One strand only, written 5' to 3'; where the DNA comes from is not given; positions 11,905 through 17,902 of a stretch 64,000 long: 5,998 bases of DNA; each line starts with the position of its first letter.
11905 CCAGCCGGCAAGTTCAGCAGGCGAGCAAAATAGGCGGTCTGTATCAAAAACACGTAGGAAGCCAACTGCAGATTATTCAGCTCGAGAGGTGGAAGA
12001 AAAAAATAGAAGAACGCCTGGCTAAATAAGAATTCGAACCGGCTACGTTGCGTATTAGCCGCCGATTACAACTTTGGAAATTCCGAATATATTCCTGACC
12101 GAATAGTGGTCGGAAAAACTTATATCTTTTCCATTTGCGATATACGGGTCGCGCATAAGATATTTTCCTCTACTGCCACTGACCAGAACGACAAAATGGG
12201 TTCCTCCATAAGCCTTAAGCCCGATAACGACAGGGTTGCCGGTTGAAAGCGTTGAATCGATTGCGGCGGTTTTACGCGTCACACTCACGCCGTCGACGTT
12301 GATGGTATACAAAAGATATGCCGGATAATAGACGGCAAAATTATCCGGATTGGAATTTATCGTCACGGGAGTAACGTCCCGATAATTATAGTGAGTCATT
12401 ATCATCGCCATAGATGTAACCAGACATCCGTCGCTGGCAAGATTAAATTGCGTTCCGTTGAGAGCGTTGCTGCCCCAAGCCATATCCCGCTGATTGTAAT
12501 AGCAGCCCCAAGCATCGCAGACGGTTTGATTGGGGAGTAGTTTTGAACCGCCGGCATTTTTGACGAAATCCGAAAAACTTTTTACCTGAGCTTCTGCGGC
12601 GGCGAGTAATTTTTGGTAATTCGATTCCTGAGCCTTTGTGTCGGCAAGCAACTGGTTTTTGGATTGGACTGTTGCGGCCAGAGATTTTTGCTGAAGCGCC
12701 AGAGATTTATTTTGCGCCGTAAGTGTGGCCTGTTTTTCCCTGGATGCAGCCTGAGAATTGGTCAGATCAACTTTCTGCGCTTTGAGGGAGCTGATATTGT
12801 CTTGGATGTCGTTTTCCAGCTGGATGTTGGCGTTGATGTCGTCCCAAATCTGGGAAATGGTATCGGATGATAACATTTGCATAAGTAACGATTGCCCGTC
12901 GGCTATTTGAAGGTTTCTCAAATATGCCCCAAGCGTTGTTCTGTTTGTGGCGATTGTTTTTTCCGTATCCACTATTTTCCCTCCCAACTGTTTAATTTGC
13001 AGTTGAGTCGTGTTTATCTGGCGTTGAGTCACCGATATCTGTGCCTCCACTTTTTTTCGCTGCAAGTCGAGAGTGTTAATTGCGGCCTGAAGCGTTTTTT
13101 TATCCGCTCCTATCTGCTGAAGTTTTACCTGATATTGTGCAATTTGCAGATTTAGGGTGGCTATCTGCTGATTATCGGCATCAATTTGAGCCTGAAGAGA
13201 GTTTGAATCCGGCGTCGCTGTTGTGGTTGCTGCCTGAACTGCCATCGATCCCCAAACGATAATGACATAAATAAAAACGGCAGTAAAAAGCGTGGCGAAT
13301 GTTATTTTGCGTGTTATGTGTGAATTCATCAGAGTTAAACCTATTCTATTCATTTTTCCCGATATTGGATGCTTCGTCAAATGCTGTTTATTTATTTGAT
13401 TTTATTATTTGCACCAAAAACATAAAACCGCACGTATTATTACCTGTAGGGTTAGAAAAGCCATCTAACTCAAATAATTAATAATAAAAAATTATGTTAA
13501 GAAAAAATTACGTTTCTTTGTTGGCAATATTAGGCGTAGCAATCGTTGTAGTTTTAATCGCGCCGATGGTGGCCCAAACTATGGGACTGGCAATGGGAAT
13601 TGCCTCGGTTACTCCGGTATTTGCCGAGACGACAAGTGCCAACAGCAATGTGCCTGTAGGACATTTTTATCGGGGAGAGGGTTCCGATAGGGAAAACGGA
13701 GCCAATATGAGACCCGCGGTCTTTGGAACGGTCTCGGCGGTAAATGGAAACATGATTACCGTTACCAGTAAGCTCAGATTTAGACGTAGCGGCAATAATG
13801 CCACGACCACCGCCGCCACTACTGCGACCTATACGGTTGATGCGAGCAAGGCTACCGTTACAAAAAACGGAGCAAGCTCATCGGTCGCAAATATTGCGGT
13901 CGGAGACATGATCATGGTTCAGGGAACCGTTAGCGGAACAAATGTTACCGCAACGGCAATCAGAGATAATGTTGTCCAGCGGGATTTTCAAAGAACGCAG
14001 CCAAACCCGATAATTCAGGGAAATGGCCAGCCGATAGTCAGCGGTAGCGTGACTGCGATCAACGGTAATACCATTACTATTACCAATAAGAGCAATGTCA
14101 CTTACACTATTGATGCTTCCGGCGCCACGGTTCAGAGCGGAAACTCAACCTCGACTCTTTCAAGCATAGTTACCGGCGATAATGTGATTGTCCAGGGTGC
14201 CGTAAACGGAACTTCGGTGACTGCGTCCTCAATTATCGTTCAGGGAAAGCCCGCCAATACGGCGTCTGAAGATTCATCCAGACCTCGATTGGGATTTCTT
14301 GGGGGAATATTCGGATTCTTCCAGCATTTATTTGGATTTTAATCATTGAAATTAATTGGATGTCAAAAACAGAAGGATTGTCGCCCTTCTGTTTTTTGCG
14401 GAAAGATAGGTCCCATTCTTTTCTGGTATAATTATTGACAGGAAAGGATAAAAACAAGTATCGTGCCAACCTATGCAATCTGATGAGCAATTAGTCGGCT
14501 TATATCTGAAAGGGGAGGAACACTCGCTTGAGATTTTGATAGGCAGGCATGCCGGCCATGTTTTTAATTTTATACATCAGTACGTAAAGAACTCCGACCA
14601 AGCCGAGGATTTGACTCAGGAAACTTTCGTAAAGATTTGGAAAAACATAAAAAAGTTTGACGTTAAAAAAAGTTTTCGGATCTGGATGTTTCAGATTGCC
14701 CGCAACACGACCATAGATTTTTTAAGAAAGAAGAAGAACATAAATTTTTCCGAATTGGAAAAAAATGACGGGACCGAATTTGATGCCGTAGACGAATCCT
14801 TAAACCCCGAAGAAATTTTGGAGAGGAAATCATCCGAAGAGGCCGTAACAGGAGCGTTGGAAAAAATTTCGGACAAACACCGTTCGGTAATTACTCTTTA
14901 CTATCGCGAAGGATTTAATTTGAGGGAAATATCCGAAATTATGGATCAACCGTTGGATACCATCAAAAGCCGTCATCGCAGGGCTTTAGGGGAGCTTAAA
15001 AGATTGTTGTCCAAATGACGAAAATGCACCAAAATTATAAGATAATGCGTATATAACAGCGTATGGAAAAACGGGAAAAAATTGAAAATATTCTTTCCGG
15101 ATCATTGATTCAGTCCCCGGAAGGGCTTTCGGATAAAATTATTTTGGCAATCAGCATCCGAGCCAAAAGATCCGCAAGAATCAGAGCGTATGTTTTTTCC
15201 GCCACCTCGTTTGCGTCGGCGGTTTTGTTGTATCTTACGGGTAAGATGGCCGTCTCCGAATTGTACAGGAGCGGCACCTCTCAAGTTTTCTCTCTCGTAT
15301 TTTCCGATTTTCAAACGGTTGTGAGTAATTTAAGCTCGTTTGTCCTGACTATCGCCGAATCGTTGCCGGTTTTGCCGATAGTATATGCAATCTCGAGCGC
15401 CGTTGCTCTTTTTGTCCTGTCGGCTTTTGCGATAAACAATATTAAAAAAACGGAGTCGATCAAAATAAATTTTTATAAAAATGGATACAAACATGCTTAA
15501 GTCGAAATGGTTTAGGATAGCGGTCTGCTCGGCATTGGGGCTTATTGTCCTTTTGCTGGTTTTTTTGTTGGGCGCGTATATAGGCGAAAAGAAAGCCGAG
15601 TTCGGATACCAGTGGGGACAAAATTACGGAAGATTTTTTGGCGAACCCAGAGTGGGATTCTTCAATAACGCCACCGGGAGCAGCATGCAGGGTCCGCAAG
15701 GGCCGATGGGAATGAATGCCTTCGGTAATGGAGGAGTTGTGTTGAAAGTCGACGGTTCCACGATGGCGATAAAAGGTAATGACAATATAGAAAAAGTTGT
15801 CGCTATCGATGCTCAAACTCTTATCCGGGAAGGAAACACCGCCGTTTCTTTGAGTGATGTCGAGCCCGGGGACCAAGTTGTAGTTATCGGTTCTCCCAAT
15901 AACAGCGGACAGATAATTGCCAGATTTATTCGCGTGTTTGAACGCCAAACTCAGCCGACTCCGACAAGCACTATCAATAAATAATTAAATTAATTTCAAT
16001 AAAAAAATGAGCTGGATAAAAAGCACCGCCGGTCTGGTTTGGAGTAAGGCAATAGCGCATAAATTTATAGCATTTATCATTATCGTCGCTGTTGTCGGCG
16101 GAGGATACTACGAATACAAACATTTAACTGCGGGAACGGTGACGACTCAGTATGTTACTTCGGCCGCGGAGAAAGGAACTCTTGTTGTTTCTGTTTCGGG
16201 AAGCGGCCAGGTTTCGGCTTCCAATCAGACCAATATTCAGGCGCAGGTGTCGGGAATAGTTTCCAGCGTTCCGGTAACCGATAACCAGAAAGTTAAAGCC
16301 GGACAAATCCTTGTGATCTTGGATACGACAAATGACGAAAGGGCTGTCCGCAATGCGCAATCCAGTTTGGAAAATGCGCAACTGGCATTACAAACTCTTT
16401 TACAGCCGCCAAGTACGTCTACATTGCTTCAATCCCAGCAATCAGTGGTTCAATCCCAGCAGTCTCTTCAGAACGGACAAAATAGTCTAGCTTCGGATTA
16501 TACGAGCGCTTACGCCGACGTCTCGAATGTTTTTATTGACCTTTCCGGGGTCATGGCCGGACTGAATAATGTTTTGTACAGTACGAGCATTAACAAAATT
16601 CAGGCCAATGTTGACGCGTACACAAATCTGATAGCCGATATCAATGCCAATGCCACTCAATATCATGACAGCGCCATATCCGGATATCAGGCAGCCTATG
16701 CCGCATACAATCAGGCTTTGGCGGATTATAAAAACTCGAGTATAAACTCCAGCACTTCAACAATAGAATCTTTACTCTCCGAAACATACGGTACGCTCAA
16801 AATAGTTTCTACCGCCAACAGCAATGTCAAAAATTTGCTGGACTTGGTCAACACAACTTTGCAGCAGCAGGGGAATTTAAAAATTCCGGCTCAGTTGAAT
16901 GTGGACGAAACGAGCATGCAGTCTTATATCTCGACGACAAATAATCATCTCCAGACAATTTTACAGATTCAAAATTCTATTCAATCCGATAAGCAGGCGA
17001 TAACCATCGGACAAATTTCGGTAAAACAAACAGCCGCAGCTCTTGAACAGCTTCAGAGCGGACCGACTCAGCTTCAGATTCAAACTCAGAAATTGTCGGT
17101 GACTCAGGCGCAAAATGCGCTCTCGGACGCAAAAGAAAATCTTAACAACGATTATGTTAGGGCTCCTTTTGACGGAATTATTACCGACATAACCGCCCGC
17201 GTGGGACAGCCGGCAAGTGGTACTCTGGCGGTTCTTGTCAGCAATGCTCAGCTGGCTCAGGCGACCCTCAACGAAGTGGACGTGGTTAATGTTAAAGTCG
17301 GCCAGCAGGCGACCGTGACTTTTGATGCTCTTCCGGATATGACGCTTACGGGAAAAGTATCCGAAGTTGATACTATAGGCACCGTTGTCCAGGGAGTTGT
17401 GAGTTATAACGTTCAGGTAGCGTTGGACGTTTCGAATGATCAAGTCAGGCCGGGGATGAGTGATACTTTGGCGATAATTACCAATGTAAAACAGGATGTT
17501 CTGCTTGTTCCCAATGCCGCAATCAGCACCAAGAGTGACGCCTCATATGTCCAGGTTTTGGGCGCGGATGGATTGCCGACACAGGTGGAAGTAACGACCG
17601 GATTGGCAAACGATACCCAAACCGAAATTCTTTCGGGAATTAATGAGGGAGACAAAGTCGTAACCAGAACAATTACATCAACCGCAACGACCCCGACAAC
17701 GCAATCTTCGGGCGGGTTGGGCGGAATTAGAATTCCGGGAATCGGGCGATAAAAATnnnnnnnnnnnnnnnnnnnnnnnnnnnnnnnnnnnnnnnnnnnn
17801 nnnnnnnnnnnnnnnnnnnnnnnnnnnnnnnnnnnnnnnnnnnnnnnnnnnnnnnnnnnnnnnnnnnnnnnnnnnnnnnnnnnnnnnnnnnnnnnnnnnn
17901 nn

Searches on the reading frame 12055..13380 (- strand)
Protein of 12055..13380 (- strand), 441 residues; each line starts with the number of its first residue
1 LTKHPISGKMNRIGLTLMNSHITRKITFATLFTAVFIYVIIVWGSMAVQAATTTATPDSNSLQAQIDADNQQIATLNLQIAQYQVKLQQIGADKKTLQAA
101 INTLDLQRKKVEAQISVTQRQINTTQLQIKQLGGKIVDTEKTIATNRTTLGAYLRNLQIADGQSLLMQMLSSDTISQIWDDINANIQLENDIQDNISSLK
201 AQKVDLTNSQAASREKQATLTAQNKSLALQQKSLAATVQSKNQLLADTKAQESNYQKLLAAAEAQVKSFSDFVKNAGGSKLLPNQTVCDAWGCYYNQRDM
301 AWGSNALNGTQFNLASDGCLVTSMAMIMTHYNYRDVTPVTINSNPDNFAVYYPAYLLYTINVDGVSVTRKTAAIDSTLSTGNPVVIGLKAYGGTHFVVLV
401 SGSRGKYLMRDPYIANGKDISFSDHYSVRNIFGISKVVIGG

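Call 45: search_protein_families(library=pfam, proteins=[window:12055-13380:-], max_evalue=0.001)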
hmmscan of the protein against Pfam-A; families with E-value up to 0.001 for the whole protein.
window:12055-13380:- (441 aa): 1 family
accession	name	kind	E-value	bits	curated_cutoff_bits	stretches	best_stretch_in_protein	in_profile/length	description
PF13529.12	Peptidase_C39_2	-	0.00034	21.7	24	1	295-413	6-143/143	Peptidase_C39 like family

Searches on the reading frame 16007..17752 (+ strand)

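Call 26: search_protein_families(library=pfam, proteins=[window:16007-17752:+], max_evalue=0.01)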
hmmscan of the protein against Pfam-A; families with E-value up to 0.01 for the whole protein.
window:16007-17752:+ (581 aa): 4 families
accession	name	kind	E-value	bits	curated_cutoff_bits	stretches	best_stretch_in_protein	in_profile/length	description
PF13437.12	HlyD_3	-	5.5e-11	43.6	22.2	1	384-483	2-106/106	HlyD family secretion protein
PF13533.13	Biotin_lipoyl_2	-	1.7e-09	37.7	29.8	1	76-106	2-32/32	Biotin-lipoyl like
PF16576.10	HlyD_D23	-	2.9e-09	37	30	1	356-484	79-212/214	Barrel-sandwich domain of CusB or HlyD membrane-fusion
PF00364.28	Biotin_lipoyl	-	0.00034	20.8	22.1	1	74-105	42-73/73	Biotin-requiring enzyme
